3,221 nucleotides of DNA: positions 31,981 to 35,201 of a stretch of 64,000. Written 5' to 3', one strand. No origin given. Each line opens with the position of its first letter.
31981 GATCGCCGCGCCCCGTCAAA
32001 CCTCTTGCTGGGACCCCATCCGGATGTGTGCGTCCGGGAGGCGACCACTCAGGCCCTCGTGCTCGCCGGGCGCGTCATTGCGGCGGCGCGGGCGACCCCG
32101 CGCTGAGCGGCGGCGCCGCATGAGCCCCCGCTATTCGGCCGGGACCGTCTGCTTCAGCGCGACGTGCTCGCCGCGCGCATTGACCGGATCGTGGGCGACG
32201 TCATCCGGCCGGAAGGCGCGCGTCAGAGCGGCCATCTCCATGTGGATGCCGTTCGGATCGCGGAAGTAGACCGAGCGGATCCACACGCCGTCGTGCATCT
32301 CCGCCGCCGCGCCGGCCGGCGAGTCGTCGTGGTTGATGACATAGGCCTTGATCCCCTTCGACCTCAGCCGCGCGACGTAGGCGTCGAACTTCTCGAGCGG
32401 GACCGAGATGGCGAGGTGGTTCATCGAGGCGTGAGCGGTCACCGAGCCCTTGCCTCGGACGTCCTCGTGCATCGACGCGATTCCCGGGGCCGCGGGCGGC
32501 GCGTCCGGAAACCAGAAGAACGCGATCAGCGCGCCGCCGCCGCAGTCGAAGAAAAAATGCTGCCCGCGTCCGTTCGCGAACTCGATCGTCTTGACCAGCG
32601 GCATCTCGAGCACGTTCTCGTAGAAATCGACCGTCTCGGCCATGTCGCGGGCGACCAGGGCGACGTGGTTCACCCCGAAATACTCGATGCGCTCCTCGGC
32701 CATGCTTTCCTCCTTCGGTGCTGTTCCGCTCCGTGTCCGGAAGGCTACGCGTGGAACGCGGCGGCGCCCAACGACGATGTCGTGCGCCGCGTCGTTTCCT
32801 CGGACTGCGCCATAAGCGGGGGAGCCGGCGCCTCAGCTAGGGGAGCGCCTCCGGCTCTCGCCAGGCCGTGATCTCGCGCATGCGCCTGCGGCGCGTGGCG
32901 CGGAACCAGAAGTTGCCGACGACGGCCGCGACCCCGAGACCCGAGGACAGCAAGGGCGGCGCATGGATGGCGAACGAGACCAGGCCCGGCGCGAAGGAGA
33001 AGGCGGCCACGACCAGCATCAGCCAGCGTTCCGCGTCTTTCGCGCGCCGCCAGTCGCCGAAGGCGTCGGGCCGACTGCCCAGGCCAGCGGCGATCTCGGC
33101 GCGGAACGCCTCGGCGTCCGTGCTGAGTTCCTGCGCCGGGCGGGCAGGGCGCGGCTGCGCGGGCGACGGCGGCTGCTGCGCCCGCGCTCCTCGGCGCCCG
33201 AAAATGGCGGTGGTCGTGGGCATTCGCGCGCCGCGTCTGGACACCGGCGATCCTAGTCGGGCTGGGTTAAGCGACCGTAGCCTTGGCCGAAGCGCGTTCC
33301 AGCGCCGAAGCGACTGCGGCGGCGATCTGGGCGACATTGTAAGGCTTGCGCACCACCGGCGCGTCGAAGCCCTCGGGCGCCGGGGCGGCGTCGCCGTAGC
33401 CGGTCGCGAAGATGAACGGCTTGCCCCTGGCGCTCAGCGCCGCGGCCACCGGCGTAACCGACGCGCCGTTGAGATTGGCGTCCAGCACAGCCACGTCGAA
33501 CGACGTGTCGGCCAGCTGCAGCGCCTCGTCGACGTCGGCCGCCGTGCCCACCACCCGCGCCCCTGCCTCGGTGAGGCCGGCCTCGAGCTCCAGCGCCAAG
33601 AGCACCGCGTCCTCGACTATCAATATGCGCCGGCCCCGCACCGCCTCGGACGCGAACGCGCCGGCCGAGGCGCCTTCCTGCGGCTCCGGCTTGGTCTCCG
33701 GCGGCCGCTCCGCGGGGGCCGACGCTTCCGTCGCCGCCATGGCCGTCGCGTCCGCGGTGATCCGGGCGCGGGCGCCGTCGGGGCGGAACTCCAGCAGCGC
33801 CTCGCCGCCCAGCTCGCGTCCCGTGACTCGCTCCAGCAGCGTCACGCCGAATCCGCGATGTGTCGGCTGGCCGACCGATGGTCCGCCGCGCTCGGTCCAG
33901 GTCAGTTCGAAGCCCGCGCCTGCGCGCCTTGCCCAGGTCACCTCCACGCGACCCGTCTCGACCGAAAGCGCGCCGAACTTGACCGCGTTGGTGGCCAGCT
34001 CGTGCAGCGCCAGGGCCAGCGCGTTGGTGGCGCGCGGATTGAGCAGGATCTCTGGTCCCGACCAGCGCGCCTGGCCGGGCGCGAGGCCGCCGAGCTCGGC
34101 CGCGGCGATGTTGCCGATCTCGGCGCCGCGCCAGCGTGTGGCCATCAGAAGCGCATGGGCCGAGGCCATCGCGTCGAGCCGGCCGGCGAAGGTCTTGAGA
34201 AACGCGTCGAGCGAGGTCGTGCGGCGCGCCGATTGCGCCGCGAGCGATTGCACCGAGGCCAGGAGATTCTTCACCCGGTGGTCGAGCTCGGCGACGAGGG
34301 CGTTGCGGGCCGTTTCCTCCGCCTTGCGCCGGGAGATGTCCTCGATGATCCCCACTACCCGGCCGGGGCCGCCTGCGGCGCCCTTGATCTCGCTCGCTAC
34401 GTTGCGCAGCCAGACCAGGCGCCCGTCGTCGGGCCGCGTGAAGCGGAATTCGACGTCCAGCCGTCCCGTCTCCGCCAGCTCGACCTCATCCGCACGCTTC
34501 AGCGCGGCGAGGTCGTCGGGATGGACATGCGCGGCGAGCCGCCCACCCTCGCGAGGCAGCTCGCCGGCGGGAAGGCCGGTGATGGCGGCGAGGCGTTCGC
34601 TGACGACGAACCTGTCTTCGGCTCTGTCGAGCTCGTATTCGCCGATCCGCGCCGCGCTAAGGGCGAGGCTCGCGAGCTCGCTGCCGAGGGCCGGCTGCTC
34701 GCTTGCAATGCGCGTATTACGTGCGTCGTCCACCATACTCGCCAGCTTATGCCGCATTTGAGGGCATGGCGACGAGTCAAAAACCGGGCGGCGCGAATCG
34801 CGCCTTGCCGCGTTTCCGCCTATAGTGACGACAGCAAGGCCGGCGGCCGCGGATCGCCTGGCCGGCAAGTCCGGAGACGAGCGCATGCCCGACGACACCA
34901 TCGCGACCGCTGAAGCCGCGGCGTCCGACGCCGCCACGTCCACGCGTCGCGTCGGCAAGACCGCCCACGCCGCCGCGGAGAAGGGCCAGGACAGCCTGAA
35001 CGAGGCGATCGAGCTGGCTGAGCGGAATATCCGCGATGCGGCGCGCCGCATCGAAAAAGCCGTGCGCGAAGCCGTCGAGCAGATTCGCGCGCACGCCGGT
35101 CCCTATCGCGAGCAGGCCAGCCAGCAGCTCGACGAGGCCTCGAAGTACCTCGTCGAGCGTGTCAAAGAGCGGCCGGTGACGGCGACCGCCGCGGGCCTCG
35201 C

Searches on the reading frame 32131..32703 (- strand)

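Call 63: search_protein_families(library=pfam, proteins=[window:32131-32703:-], max_evalue=0.0001)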
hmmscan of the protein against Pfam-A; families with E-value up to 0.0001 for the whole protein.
window:32131-32703:- (190 aa): 1 family
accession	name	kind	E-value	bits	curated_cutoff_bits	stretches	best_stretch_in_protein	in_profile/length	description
PF00903.31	Glyoxalase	-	4.3e-15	56.6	20.6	1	11-156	2-120/121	Glyoxalase/Bleomycin resistance protein/Dioxygenase superfamily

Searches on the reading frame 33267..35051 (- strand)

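Call 63: search_protein_families(library=pfam, proteins=[window:33267-35051:-], max_evalue=0.0001)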
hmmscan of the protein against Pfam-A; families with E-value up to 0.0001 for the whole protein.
window:33267-35051:- (594 aa): 5 families
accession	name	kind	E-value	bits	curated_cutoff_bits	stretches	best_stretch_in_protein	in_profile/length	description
PF07536.20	HWE_HK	-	1.1e-23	84.1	22.8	1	255-333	1-82/83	HWE histidine kinase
PF08447.18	PAS_3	-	3.7e-11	43.6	25.6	1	149-236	3-89/89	PAS fold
PF07568.18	HisKA_2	-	1.4e-06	28.7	22.3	1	255-305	1-53/76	Histidine kinase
PF00072.30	Response_reg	-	2.2e-06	28.2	30.2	1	476-580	1-110/111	Response regulator receiver domain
PF13581.12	HATPase_c_2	-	1.5e-05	25.4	27.4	0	335-395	22-81/127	Histidine kinase-like ATPase domain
